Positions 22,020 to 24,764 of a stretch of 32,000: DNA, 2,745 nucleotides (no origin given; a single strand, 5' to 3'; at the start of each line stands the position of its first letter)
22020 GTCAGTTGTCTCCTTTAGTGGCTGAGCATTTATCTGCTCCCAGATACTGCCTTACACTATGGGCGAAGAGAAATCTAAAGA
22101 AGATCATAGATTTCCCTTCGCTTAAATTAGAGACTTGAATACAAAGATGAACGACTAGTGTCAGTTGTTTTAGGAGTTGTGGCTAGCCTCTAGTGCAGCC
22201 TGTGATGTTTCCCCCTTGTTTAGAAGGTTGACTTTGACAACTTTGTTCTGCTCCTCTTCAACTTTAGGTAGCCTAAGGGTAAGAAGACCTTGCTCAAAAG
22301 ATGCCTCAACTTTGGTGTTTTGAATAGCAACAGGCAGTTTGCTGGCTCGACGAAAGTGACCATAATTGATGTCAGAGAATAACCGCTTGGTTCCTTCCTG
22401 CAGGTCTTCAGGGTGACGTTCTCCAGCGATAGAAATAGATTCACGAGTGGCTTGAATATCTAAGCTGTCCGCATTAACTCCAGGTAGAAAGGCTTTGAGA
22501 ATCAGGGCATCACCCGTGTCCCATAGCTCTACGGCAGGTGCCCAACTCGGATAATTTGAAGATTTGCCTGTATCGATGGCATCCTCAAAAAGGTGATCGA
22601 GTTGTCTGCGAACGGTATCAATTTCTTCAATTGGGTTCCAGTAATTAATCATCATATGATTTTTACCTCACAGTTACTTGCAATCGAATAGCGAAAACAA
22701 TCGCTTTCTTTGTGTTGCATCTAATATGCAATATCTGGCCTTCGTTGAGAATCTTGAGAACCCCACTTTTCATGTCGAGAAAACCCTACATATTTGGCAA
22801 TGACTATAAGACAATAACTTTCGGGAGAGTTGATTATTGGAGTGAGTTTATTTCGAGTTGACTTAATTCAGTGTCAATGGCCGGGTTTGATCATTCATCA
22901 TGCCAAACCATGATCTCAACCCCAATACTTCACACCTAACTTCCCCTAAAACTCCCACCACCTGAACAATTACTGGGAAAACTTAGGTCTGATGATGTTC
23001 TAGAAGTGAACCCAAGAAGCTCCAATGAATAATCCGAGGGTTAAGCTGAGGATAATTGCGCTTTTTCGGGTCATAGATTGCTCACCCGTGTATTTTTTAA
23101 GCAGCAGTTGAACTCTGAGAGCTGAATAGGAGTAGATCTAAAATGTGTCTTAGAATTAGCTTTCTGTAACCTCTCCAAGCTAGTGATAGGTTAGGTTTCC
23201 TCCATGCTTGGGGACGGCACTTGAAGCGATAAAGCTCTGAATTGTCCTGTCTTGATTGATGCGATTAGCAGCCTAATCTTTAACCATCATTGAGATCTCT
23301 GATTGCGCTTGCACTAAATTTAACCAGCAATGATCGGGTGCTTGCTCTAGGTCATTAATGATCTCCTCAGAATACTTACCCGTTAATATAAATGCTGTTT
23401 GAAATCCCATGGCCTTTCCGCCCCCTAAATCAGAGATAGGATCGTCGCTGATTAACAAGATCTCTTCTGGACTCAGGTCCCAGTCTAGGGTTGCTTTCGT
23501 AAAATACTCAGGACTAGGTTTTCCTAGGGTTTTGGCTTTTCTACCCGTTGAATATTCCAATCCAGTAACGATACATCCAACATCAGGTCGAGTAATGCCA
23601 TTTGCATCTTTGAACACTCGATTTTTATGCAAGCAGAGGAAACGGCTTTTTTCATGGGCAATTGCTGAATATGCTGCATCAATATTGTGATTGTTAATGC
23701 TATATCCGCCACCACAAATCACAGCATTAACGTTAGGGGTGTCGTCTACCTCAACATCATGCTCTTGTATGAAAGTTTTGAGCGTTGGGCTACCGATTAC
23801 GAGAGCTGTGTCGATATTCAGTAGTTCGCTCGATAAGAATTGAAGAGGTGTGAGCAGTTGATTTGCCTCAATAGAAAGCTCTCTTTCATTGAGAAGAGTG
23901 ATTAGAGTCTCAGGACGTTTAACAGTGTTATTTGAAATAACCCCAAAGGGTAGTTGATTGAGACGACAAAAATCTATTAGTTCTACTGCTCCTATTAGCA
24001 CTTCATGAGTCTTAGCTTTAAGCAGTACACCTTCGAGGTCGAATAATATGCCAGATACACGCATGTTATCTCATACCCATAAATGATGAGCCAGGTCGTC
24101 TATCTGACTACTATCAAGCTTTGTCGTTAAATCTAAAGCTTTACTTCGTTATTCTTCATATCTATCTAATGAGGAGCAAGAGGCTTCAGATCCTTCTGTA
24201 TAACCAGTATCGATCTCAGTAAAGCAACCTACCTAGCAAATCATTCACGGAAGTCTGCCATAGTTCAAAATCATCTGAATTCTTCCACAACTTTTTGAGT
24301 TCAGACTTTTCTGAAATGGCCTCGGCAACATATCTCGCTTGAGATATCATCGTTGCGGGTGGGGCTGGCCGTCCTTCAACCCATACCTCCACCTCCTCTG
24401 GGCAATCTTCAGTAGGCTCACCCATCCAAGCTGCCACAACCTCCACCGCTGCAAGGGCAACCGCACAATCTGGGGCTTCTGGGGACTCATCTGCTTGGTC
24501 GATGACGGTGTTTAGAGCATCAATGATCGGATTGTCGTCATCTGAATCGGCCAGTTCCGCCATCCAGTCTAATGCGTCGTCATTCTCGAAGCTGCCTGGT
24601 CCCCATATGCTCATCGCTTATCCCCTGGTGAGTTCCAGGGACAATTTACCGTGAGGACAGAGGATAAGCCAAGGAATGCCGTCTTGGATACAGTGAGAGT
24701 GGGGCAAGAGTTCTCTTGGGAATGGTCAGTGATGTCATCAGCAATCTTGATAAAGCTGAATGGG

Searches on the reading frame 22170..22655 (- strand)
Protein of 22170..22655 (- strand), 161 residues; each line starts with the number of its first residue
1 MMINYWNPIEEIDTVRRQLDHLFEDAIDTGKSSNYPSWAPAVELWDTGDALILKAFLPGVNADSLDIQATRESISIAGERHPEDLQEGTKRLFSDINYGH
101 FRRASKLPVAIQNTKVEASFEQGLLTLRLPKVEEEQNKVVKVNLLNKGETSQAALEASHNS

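Call 56: search_protein_families(library=pfam, proteins=[window:22170-22655:-], max_evalue=0.01)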
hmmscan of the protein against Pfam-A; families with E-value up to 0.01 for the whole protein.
window:22170-22655:- (161 aa): 2 families
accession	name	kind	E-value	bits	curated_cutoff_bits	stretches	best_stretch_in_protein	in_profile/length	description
PF00011.27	HSP20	-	5.7e-15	55.7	20.8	1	48-141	6-100/102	Hsp20/alpha crystallin family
PF17886.7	ArsA_HSP20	-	0.00055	19.9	22.5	1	49-127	2-61/63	HSP20-like domain found in ArsA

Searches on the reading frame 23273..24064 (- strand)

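Call 56: search_protein_families(library=pfam, proteins=[window:23273-24064:-], max_evalue=0.01)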
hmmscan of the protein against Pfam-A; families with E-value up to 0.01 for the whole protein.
window:23273-24064:- (263 aa): 4 families
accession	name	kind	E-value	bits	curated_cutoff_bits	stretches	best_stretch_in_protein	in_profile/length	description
PF13344.12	Hydrolase_6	-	1.1e-14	54.7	27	1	6-104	1-100/101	Haloacid dehalogenase-like hydrolase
PF13242.12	Hydrolase_like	-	2.7e-13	50.1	22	1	180-250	2-72/75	HAD-hyrolase-like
PF00702.32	Hydrolase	-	1e-05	26.4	26.4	1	5-220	3-191/191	haloacid dehalogenase-like hydrolase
PF13419.12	HAD_2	-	0.0018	18.9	23.8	0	179-225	132-177/178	Haloacid dehalogenase-like hydrolase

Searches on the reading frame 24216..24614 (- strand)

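Call 56: search_protein_families(library=pfam, proteins=[window:24216-24614:-], max_evalue=0.01)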
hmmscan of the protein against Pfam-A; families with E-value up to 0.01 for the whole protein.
window:24216-24614:- (132 aa): 1 family
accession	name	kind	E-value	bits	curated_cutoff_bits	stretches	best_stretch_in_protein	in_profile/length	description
PF14078.11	DUF4259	-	4.7e-34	118.5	22.8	1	3-121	2-132/133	Domain of unknown function (DUF4259)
